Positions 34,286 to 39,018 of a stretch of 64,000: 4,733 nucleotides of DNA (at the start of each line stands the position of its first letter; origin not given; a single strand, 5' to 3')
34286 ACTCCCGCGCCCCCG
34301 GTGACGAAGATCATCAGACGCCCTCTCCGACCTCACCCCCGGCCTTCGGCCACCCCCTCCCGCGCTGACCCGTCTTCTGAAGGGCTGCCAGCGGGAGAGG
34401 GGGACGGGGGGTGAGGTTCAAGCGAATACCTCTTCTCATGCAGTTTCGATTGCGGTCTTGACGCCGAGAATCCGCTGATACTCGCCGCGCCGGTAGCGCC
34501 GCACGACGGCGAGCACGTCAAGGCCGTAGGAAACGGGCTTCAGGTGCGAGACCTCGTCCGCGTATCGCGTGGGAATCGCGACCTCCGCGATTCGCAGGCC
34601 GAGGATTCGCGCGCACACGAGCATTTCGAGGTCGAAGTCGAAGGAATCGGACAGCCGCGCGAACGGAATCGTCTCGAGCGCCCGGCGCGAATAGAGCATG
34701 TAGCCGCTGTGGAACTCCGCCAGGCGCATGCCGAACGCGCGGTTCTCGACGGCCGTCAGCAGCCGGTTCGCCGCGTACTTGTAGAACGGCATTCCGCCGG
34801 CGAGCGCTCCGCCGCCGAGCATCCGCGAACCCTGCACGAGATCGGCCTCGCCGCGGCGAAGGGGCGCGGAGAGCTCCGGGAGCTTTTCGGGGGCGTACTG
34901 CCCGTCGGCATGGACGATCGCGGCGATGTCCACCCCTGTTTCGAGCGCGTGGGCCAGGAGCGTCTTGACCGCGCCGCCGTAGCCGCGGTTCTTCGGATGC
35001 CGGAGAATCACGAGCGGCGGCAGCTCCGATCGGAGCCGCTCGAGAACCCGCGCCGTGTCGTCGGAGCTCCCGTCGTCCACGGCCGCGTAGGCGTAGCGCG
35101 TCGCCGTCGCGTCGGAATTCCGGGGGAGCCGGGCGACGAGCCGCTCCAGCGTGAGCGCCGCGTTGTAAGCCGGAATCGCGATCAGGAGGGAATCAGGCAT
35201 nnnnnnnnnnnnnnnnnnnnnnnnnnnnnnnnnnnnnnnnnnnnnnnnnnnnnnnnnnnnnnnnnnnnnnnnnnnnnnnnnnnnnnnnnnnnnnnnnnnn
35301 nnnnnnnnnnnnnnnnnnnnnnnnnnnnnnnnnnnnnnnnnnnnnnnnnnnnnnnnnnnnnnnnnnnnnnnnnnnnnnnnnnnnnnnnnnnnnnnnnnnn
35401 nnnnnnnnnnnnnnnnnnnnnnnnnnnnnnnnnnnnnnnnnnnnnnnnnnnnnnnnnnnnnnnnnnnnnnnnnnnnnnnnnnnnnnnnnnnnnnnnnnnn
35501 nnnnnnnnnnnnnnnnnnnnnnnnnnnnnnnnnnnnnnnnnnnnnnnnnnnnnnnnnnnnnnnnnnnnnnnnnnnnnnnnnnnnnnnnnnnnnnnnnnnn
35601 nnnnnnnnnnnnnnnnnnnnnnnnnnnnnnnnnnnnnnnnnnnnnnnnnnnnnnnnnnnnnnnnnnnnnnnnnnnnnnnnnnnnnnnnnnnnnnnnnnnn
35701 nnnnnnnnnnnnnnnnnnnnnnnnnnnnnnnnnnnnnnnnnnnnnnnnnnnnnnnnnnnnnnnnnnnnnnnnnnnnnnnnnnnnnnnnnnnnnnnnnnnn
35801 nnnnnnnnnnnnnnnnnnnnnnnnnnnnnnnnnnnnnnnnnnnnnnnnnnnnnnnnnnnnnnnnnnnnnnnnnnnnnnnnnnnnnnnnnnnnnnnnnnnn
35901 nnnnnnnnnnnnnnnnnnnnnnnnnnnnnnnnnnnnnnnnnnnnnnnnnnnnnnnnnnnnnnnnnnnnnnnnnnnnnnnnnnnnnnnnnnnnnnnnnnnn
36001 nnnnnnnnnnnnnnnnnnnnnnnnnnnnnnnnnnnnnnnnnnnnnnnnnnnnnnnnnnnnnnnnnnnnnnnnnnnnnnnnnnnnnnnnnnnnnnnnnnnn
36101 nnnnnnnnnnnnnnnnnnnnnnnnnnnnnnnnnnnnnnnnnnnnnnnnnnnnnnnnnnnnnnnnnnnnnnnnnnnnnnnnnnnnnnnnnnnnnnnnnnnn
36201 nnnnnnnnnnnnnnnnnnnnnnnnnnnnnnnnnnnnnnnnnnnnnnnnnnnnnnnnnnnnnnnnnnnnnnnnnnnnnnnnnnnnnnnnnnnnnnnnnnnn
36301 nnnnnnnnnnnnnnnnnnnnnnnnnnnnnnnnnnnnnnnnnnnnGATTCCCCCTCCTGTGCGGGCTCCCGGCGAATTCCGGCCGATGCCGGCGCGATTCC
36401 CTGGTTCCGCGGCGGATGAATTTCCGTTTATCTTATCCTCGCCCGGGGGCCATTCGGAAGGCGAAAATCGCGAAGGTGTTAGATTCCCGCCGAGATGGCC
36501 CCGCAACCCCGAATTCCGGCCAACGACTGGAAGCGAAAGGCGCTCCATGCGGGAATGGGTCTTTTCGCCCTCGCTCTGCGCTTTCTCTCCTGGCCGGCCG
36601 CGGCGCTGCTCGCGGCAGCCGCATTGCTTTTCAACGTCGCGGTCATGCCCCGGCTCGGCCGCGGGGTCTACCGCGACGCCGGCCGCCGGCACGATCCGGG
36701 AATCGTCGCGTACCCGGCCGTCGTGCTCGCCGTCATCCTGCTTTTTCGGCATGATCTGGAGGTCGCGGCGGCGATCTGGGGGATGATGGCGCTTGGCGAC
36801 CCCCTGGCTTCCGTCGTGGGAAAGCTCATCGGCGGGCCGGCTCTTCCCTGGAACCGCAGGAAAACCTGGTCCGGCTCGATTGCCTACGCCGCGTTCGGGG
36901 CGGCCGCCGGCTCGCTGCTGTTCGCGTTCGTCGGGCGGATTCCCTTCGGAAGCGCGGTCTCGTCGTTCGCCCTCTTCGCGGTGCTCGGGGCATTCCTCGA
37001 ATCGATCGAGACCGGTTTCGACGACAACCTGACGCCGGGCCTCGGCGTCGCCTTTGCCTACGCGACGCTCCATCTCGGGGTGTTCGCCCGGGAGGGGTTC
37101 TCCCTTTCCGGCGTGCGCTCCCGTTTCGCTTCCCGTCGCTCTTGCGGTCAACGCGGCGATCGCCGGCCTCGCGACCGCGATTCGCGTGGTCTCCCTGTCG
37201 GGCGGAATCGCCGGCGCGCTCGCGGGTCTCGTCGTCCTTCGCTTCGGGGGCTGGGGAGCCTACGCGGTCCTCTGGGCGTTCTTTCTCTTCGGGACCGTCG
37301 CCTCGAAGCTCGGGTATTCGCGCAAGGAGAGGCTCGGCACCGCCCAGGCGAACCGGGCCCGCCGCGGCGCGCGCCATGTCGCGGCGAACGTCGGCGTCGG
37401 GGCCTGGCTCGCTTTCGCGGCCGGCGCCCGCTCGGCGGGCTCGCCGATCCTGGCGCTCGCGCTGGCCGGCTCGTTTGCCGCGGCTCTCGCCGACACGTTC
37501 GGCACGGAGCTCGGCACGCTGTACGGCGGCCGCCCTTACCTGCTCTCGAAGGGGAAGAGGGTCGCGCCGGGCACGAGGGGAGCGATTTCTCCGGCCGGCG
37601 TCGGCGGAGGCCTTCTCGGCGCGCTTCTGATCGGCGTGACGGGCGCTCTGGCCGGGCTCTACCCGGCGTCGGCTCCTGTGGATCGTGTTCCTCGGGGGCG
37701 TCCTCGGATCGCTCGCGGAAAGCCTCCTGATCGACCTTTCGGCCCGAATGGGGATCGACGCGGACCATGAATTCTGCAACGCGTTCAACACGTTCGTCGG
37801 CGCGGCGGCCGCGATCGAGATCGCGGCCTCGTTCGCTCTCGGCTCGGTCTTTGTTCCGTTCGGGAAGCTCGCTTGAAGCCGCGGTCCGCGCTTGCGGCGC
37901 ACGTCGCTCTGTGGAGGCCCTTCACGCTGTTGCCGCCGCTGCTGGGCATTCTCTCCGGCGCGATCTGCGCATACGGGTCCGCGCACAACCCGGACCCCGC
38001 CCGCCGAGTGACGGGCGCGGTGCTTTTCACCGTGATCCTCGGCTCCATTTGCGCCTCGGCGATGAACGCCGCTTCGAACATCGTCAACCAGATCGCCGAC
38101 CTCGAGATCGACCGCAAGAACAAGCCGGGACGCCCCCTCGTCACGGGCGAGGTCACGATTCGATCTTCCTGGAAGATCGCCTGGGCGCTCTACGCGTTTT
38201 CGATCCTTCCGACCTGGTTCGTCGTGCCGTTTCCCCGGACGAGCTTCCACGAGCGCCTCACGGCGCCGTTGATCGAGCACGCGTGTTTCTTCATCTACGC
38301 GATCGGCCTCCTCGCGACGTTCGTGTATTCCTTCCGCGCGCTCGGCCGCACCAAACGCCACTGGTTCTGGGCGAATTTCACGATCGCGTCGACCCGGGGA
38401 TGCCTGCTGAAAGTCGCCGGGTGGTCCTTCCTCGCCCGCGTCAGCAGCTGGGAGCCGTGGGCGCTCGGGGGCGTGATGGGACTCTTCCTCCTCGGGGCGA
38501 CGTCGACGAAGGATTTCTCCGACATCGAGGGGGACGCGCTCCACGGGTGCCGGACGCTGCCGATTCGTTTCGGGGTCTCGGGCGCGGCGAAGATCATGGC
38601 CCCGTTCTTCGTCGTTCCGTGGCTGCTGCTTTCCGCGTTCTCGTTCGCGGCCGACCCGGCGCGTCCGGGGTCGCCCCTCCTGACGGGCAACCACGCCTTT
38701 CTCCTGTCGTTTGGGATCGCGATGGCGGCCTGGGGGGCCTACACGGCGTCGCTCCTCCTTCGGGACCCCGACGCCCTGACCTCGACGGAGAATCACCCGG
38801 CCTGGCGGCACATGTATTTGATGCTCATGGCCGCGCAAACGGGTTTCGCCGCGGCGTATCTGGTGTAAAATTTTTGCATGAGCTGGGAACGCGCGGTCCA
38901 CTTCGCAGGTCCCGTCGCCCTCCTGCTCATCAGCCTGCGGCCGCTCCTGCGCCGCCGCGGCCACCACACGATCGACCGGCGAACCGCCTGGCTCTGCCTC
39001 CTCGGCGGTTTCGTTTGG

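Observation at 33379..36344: Plant-type UDP-apiose/UDP-xylose synthase-like gene in a bacterial glycosylation operon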

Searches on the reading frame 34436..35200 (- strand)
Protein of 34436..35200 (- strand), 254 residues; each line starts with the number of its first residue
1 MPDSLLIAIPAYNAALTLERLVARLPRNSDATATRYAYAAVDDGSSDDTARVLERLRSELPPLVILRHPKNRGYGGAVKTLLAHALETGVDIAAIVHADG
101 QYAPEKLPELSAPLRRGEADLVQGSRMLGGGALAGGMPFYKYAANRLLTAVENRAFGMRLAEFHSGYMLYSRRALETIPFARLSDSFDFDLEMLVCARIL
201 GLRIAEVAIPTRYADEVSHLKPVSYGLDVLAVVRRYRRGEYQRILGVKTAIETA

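Call 5: search_protein_families(library=pfam, proteins=[window:34436-35200:-], max_evalue=0.01)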
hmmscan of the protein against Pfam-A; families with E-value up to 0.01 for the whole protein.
window:34436-35200:- (254 aa): 2 families
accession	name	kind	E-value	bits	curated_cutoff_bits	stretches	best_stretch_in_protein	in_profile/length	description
PF00535.33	Glycos_transf_2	-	6.5e-24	85.2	23.3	1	7-177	2-166/168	Glycosyl transferase family 2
PF13641.12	Glyco_tranf_2_3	-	2.5e-06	28.1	27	1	2-238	1-226/230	Glycosyltransferase like family 2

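Call 6: search_protein_families(library=ncbifam, proteins=[window:34436-35200:-], max_evalue=0.01)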
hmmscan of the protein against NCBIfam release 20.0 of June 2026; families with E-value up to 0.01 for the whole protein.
window:34436-35200:- (254 aa): 10 families
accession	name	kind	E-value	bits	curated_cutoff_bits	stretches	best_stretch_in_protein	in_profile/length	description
NF058614.1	PPMAGASynPpgS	equivalog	4.3e-13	49.2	370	1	7-214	4-199/226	polyprenyl-phospho-N-acetylgalactosaminyl synthase PpgS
NF041391.1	DPhHxTase_Halo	equivalog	1.6e-12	46.8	375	1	12-232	4-204/213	dolichyl-phosphate hexose transferase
TIGR04182.1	glyco_TIGR04182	equivalog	1.9e-12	47.2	325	1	7-236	4-217/293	S-layer glycoprotein N-glycosyltransferase AglJ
NF007986.1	PRK10714.1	equivalog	3.3e-09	36.2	529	1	7-173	10-167/316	undecaprenyl-phosphate 4-deoxy-4-formamido-L-arabinose transferase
NF047588.1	GlcsyltransPgfSStrep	equivalog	3.7e-08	33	500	1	6-178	4-167/308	glycosyltransferase PgfS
TIGR03937.1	PgaC_IcaA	equivalog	3e-06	26.5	422.3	1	7-87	49-126/407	poly-beta-1,6-N-acetyl-D-glucosamine synthase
NF041875.1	EPS_EpsD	equivalog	0.00017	21.1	370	1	7-124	3-114/325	exopolysaccharide biosynthesis glycosyltransferase EpsD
NF038302.1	EPS_HpsE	equivalog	0.0002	20.4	300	1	5-68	3-66/307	hormogonium polysaccharide biosynthesis glycosyltransferase HpsE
NF007482.0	PRK10073.1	equivalog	0.0015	17.6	423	1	5-107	8-103/334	glycosyltransferase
TIGR04283.1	glyco_like_mftF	equivalog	0.0023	17.6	182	1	7-105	3-88/221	TIGR04283 family arsenosugar biosynthesis glycosyltransferase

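Call 33: search_solved_structures(query=window:34436-35200:-, max_evalue=0.001, show_alignments=2)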
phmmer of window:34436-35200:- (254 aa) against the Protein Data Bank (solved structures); distinct sequences matched with E-value up to 0.001: 6.
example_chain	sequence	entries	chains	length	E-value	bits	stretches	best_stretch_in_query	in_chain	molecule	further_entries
5mlz_A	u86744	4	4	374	2.8e-11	46.8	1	6-146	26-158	Dolichol monophosphate mannose synthase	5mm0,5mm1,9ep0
9hwj_A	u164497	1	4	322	1.4e-07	34.7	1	6-171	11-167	Undecaprenyl-phosphate 4-deoxy-4-formamido-L-arabinose transferase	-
9bhc_C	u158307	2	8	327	6e-07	32.6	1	6-178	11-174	Undecaprenyl-phosphate 4-deoxy-4-formamido-L-arabinose transferase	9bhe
8vxh_A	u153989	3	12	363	7.7e-07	32.3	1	6-178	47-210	Undecaprenyl-phosphate 4-deoxy-4-formamido-L-arabinose transferase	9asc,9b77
2z87_A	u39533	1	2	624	3.1e-06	30.3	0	7-82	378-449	Chondroitin synthase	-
2z86_A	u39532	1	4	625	3.1e-06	30.3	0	7-82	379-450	Chondroitin synthase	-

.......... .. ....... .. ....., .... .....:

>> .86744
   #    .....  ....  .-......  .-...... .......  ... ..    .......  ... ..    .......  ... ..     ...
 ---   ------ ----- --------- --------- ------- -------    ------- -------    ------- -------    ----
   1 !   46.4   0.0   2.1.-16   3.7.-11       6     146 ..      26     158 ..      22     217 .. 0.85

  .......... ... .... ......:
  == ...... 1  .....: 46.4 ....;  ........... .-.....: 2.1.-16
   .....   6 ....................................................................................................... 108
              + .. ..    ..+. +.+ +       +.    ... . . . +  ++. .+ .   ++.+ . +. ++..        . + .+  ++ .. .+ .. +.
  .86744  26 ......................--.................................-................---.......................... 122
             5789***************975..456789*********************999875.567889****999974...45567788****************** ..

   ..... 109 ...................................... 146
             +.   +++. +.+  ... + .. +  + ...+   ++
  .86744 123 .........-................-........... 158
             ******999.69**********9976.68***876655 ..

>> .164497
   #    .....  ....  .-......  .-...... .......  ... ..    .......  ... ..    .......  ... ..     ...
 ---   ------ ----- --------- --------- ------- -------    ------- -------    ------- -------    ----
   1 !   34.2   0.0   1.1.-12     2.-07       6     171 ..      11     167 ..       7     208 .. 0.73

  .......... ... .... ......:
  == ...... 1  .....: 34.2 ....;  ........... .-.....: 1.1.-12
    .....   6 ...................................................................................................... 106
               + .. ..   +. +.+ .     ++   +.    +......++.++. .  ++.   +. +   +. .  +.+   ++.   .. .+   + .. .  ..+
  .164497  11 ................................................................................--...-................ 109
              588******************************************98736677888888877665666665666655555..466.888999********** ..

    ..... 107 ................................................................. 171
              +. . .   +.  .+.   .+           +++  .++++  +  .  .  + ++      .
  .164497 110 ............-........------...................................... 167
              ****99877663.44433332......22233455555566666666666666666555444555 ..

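Call 69: predict_structure(alignment_id=A2)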
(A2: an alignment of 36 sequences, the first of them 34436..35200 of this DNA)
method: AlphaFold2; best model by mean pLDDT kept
length: 254 residues; sequences in the alignment: 36
mean_pLDDT: 90.9   pTM: 0.89
mean pLDDT of the five models: 90.9, 90.7, 90.4, 90.1, 89.5
residues with pLDDT >= 90: 184; 70-90: 53; 50-70: 16; < 50: 1
segments of 3 or more residues with pLDDT < 50: none
pLDDT, mean of each block of 10 residues (from residue 1): 93 94 87 89 97 94 96 97 98 93 90 97 92 84 90 95 85 98 95 97 95 65 87 95 86 53
secondary structure, 60 per line:
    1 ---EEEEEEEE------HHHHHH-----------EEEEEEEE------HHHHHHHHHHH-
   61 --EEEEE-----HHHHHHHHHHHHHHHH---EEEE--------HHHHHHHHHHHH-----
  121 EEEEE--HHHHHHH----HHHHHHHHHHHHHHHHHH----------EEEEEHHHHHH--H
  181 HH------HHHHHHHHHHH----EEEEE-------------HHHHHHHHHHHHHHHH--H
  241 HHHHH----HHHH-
elements in order: E4-11 H18-23 E35-42 H49-59 E63-67 H73-88 E92-95 H104-115 E121-125 H128-134 H139-156 E167-171 H172-177 H189-199 E204-208 H222-237 H240-245 H250-253

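Call 72: fold_search(model_id=the predicted structure, library=pdb)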
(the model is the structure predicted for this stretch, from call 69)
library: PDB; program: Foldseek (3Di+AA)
matches with E <= 10: 1560; with E <= 0.001: 390
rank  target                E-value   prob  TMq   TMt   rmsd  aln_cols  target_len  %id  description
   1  9bhc_B                2.2e-14  1.00  0.67  0.57   3.6       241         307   19  Salmonella undecaprenyl-phosphate 4-deoxy-4-formamido-L-arabinose transferase (ArnC) (released 2025-02-12)
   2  9bhc_A                3.2e-14  1.00  0.70  0.58   3.5       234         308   19  Salmonella undecaprenyl-phosphate 4-deoxy-4-formamido-L-arabinose transferase (ArnC) (released 2025-02-12)
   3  5mlz                  3.0e-13  1.00  0.70  0.52   4.7       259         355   23  Dolichyl phosphate mannose synthase in complex with GDP and Mg2+ (released 2017-08-09)
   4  9bhe_A                3.2e-13  1.00  0.71  0.59   3.6       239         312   18  Salmonella undecaprenyl-phosphate 4-deoxy-4-formamido-L-arabinose transferase (ArnC) bound to UDP (released 2025-02-12)
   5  9nyd_A                4.1e-13  1.00  0.68  0.57   3.8       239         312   22  Cryo-EM structure of the glycosyltransferase GtrB in the pre-catalysis and product-bound state (released 2025-12-17)
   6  9asc_A                4.6e-13  1.00  0.71  0.58   3.4       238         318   18  Cryo-EM Structure of the Glycosyltransferase ArnC from Salmonella enterica in the UDP-bound State Determined on Talos  (released 2025-02-05)
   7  9b77_A                6.3e-13  1.00  0.68  0.56   3.7       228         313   20  Cryo-EM Structure of the Glycosyltransferase ArnC from Salmonella enterica in the Apo State Determined on Krios micros (released 2025-02-05)
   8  9nyc_A                7.6e-13  1.00  0.67  0.55   3.7       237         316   23  Cryo-EM structure of the glycosyltransferase GtrB in the substrate-bound state (released 2025-12-17)
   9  9nyd_C                8.1e-13  1.00  0.67  0.57   3.7       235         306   22  Cryo-EM structure of the glycosyltransferase GtrB in the pre-catalysis and product-bound state (released 2025-12-17)
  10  9bhe_B                9.2e-13  1.00  0.70  0.59   3.7       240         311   19  Salmonella undecaprenyl-phosphate 4-deoxy-4-formamido-L-arabinose transferase (ArnC) bound to UDP (released 2025-02-12)
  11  8vxh_A                1.5e-12  1.00  0.68  0.57   3.2       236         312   20  Cryo-EM Structure of the Glycosyltransferase ArnC from Salmonella enterica in the Apo State Determined on Talos Arctic (released 2025-02-05)
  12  9nyd_B                1.7e-12  1.00  0.67  0.57   4.2       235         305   23  Cryo-EM structure of the glycosyltransferase GtrB in the pre-catalysis and product-bound state (released 2025-12-17)
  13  9nyf_A                1.8e-12  1.00  0.70  0.59   3.3       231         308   22  Cryo-EM structure of the glycosyltransferase GtrB (tetramer volume) (released 2025-12-17)
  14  5eke_B                5.6e-12  1.00  0.57  0.49  14.2       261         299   20  Structure of the polyisoprenyl-phosphate glycosyltransferase GtrB (F215A mutant) (released 2016-01-06)
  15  9ep0                  5.9e-12  1.00  0.70  0.53   4.3       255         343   22  Dolichyl phosphate mannose synthase in complex with donor (GDP-Man) and traces of acceptor (Dol55P) and product (Dol55P- (released 2025-10-01)
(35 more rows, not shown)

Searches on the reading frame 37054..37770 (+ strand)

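Call 15: search_protein_families(library=pfam, proteins=[window:37054-37770:+], max_evalue=0.01)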
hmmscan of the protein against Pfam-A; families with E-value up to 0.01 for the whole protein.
window:37054-37770:+ (238 aa): 1 family
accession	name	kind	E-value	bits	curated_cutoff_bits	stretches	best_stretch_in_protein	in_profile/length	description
PF01940.21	DUF92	-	1e-36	127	27.5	1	33-202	3-179/251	Integral membrane protein DUF92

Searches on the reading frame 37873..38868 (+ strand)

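Call 15: search_protein_families(library=pfam, proteins=[window:37873-38868:+], max_evalue=0.01)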
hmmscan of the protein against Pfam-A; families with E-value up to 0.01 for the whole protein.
window:37873-38868:+ (331 aa): 1 family
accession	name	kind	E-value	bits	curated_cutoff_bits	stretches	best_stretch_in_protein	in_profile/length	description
PF01040.23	UbiA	-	1e-30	107.3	34.2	1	27-300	6-236/250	UbiA prenyltransferase family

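Call 68: search_protein_families(library=ncbifam, proteins=[window:37873-38868:+], max_evalue=0.01)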
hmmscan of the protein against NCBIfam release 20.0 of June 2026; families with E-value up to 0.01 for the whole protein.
window:37873-38868:+ (331 aa): 25 families
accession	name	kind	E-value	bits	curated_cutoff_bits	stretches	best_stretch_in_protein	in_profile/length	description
NF009523.0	PRK12884.1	equivalog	2e-26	92.9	269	1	51-303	36-254/279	prenyltransferase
NF005742.0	PRK07566.1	equivalog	1.7e-24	86.5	313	1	4-253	25-250/315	chlorophyll synthase ChlG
TIGR01476.1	chlor_syn_BchG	subfamily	1.2e-19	70.9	212.3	1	9-242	2-210/283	(bacterio)chlorophyll synthase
NF009525.0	PRK12887.1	equivalog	4.5e-15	55.8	226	1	7-259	14-249/310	homogentisate phytyltransferase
TIGR01475.1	ubiA_other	subfamily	1e-14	54.7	180.8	2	50-117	34-103/282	UbiA-like polyprenyltransferase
NF009521.0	PRK12882.1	equivalog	2.6e-14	53.1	296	1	28-258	26-222/280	geranylgeranylglycerol-phosphate geranylgeranyltransferase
NF009522.0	PRK12883.1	equivalog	2.3e-13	50.3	353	1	9-247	5-208/279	geranylgeranylglycerol-phosphate geranylgeranyltransferase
NF009513.0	PRK12872.1-3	equivalog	5e-11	42.7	288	2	212-254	190-232/293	prenyltransferase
TIGR02056.1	ChlG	equivalog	2.3e-09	37.2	436.45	1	11-256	20-246/306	chlorophyll synthase ChlG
NF041584.1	MqnP_SCO4491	exception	2.4e-09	37.3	420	1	54-261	42-228/285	menaquinone biosynthesis prenyltransferase MqnP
NF009512.0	PRK12872.1-1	equivalog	2.4e-09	37.2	278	2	58-106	45-93/303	geranylgeranylglycerol-phosphate geranylgeranyltransferase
TIGR01473.1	cyoE_ctaB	equivalog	6.5e-07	29.4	210.3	1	30-202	23-167/281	heme o synthase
NF009526.0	PRK12888.1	equivalog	8.1e-07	28.7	364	1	51-261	54-240/301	4-hydroxybenzoate octaprenyltransferase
NF009609.0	PRK13106.1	equivalog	1.4e-06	28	349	1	53-242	50-225/301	prenyltransferase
NF003349.0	PRK04375.1-2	equivalog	3.7e-06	26.4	246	1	50-202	61-191/318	heme o synthase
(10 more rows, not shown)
